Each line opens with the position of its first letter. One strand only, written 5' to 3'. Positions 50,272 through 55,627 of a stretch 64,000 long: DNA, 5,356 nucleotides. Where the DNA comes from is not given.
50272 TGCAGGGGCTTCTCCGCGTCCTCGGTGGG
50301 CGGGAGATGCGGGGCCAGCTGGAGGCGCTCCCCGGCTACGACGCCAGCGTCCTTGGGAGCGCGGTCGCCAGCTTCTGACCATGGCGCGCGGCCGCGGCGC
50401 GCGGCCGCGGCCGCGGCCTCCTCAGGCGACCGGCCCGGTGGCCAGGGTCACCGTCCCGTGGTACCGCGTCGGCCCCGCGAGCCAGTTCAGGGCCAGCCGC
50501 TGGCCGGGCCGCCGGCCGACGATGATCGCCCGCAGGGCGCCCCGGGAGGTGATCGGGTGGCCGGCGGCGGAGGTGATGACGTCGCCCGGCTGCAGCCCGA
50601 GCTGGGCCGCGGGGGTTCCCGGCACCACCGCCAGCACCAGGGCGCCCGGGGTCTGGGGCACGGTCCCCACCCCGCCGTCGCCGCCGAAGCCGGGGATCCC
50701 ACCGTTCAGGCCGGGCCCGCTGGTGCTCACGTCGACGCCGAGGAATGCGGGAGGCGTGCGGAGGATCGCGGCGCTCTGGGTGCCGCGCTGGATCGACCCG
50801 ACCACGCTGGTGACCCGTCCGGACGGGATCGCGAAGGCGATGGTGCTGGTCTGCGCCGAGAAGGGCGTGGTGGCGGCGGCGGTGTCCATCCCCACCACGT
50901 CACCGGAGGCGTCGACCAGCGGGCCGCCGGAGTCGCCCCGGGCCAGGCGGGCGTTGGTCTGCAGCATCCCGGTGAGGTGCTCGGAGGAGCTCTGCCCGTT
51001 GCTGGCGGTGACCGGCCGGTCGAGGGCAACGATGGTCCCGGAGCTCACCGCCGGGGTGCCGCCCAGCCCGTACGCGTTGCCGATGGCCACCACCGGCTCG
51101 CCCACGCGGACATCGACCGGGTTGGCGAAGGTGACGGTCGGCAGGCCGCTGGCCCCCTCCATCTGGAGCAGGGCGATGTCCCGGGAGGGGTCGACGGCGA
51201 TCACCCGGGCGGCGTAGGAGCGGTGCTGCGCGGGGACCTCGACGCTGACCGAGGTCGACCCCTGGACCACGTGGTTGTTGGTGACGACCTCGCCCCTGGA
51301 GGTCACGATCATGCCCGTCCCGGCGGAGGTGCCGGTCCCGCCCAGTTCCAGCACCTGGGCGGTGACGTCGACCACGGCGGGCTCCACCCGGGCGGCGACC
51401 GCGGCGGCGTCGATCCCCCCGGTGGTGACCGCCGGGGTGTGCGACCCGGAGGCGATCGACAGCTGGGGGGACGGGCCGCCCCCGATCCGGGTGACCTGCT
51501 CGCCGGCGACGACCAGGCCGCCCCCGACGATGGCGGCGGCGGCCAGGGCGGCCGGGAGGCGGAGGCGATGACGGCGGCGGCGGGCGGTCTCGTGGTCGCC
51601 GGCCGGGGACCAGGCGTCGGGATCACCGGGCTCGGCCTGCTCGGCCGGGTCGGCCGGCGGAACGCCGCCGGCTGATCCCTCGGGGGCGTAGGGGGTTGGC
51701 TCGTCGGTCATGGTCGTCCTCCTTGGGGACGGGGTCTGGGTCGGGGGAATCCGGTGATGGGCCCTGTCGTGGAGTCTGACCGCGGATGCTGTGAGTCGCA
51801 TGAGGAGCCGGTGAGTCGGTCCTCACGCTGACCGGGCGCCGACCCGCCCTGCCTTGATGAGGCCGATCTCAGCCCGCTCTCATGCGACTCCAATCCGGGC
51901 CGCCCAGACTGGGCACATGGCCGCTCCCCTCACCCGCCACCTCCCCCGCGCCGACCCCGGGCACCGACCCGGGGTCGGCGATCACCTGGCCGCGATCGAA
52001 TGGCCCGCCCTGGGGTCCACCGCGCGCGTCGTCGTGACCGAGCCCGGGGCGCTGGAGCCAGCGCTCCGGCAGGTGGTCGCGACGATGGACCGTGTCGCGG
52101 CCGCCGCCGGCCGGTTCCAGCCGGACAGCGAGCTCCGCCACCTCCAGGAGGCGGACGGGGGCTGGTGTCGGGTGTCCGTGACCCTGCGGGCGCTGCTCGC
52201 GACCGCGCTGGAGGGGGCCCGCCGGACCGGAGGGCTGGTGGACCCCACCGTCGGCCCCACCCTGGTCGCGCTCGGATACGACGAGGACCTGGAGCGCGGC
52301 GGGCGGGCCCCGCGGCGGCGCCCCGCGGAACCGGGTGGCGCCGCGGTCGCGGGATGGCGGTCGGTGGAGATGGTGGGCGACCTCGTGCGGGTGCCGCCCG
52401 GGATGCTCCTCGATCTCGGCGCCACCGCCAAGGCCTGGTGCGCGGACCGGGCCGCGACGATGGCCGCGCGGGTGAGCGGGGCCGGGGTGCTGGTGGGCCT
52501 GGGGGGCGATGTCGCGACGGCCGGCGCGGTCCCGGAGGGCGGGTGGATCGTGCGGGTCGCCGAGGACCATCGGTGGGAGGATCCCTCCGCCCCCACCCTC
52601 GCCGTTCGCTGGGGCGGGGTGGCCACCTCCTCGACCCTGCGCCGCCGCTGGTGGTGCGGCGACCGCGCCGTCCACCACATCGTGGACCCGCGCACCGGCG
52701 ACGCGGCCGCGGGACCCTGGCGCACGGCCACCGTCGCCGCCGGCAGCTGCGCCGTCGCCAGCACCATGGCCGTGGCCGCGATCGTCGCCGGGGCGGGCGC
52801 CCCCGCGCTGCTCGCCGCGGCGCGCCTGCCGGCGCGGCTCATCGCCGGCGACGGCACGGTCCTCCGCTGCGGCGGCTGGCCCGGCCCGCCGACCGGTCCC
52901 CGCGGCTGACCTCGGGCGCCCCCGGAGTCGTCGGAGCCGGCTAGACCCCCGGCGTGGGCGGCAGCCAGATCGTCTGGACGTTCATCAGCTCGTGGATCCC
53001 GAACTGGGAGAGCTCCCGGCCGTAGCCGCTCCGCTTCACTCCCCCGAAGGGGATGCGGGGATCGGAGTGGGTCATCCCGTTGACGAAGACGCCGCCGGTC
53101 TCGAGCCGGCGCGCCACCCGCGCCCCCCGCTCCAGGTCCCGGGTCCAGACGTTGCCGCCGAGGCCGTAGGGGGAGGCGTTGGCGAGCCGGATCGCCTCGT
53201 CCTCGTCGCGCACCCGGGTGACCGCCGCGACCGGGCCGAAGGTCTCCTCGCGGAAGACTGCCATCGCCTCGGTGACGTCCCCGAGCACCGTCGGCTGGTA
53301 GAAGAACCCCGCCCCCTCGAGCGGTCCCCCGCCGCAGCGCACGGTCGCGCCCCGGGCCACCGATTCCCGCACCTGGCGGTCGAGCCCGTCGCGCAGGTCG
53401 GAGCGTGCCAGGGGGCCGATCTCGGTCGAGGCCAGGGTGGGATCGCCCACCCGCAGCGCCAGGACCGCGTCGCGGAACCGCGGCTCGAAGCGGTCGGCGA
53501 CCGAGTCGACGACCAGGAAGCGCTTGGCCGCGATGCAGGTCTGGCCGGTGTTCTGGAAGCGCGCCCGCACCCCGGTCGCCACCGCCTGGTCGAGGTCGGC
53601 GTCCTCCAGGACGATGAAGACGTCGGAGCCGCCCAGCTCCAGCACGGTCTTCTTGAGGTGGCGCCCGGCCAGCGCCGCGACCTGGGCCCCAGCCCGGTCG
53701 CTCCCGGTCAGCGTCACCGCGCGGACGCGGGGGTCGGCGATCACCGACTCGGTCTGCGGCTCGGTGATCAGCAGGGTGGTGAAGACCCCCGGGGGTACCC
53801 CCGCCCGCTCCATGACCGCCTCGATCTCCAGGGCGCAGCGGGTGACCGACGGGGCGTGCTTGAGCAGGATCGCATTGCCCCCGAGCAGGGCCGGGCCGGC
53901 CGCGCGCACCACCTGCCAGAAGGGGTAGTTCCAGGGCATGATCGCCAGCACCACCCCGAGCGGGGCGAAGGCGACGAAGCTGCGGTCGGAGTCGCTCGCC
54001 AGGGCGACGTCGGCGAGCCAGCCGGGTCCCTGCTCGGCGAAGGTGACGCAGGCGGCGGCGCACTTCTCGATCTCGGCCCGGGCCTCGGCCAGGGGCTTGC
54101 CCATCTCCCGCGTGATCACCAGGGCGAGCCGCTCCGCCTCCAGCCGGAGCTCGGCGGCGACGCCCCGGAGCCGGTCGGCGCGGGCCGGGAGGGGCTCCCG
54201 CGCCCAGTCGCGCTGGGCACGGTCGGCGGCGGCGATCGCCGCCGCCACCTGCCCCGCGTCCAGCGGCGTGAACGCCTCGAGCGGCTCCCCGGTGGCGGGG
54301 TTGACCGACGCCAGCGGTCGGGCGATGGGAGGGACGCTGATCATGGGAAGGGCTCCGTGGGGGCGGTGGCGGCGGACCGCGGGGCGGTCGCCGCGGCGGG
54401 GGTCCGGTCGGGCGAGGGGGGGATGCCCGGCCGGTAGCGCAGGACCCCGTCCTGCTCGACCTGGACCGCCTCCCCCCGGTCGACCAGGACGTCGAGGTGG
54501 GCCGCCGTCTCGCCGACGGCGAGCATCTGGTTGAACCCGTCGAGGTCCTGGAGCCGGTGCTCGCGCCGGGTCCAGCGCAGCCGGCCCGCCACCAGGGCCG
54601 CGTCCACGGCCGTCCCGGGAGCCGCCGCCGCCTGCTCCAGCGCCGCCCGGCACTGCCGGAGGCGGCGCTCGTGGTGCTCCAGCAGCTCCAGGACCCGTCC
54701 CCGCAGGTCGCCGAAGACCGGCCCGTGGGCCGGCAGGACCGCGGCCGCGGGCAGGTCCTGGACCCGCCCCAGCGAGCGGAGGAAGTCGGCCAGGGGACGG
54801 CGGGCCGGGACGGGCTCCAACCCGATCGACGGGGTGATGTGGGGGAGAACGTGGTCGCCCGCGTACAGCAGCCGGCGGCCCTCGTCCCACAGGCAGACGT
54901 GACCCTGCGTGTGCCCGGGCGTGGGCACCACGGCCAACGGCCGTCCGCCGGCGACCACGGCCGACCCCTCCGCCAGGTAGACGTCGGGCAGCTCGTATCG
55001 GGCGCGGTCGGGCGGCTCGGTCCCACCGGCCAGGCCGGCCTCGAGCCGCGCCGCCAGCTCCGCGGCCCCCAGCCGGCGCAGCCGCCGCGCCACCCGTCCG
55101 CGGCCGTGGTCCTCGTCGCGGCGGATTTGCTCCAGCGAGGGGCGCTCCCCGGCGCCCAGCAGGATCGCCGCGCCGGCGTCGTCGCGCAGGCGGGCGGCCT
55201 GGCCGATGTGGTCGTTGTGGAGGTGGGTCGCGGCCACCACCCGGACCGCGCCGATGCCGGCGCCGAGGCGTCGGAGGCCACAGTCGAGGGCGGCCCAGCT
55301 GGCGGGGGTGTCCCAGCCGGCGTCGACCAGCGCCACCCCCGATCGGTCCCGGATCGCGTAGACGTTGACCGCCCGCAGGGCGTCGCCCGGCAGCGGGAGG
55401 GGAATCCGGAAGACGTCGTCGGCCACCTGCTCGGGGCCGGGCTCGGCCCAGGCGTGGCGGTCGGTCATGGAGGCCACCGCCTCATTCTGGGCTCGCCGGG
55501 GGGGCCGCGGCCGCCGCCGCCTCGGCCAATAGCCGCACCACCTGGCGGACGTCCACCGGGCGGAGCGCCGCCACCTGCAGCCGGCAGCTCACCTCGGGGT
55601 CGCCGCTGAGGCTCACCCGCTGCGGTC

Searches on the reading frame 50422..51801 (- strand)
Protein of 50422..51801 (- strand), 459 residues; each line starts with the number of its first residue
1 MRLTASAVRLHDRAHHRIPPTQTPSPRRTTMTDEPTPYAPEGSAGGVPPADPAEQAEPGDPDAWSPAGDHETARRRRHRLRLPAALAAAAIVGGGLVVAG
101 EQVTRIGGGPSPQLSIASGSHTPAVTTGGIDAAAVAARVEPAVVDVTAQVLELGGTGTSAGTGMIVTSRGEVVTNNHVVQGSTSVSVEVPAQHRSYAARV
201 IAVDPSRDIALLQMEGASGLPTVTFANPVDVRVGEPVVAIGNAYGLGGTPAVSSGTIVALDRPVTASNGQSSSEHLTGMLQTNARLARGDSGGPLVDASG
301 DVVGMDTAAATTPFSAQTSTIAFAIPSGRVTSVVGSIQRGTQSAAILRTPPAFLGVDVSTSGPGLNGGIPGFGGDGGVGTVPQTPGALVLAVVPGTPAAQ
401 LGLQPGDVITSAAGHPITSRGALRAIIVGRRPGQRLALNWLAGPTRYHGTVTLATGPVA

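Call 36: search_protein_families(library=pfam, proteins=[window:50422-51801:-], max_evalue=0.001)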
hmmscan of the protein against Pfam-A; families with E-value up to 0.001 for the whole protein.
window:50422-51801:- (459 aa): 5 families
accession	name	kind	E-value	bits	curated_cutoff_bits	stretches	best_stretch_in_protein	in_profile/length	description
PF13365.12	Trypsin_2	-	5.1e-30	105.6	27.6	1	161-305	1-144/144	Trypsin-like peptidase domain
PF00089.32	Trypsin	-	5.4e-13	49.7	20.6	1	158-331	24-217/220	Trypsin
PF13180.12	PDZ_2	-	4.6e-10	40.1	27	1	377-439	4-66/80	PDZ domain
PF17820.7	PDZ_6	-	1.1e-09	38.3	27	1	389-427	2-40/54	PDZ domain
PF00595.29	PDZ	-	2.9e-07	31.2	23.2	1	371-439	13-79/81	PDZ domain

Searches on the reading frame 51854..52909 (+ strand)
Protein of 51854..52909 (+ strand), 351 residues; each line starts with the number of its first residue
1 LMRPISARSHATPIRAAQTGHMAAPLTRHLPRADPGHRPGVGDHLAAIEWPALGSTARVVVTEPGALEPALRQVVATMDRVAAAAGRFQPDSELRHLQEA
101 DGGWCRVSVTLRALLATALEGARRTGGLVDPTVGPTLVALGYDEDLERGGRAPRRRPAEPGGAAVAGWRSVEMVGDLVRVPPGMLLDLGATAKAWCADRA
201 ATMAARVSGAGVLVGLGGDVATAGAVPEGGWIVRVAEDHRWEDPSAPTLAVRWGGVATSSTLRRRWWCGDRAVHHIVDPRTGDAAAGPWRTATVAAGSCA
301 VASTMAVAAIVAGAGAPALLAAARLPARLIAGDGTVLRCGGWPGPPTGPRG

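Call 36: search_protein_families(library=pfam, proteins=[window:51854-52909:+], max_evalue=0.001)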
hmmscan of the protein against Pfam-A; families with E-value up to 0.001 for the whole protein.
window:51854-52909:+ (351 aa): 1 family
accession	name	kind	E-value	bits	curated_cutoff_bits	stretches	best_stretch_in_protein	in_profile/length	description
PF02424.20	ApbE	-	1.2e-41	143.5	25.6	1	54-321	2-256/266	ApbE family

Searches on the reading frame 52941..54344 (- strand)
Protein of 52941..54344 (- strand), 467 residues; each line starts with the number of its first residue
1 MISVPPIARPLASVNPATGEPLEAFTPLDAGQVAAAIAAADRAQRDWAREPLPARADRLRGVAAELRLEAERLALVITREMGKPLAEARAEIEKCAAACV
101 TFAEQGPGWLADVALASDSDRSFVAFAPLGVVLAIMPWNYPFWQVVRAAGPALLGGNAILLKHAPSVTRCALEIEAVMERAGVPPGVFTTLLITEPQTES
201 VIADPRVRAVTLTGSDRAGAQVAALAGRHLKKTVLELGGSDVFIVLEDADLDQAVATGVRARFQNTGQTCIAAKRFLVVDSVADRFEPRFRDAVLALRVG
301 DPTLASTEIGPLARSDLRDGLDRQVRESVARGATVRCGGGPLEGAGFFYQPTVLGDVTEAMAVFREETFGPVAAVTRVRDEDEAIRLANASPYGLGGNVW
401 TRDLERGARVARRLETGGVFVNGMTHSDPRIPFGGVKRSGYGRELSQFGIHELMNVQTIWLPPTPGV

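Call 36: search_protein_families(library=pfam, proteins=[window:52941-54344:-], max_evalue=0.001)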
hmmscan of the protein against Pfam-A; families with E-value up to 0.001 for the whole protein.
window:52941-54344:- (467 aa): 1 family
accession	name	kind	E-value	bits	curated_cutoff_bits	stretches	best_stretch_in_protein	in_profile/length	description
PF00171.27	Aldedh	-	4e-136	454.7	23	1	11-459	9-461/461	Aldehyde dehydrogenase family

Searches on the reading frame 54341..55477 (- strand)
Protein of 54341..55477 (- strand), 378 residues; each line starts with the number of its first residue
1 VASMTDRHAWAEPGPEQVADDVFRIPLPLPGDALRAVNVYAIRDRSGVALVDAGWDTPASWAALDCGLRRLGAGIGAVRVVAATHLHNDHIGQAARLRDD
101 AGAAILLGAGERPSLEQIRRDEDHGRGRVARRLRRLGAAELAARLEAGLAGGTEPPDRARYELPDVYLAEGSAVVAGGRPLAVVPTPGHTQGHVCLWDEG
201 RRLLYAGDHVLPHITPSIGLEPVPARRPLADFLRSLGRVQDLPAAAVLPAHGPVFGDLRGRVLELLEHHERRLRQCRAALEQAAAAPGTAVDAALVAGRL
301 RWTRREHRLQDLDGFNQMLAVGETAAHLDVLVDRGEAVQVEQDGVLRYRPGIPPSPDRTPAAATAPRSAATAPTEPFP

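Call 36: search_protein_families(library=pfam, proteins=[window:54341-55477:-], max_evalue=0.001)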
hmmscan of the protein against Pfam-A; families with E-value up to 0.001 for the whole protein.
window:54341-55477:- (378 aa): 2 families
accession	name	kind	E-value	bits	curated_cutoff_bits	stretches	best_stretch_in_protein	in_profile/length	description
PF00753.33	Lactamase_B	-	3.3e-29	102.7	22.7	1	35-251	4-196/196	Metallo-beta-lactamase superfamily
PF12706.13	Lactamase_B_2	-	0.00086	19.4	27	0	50-102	4-55/200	Beta-lactamase superfamily domain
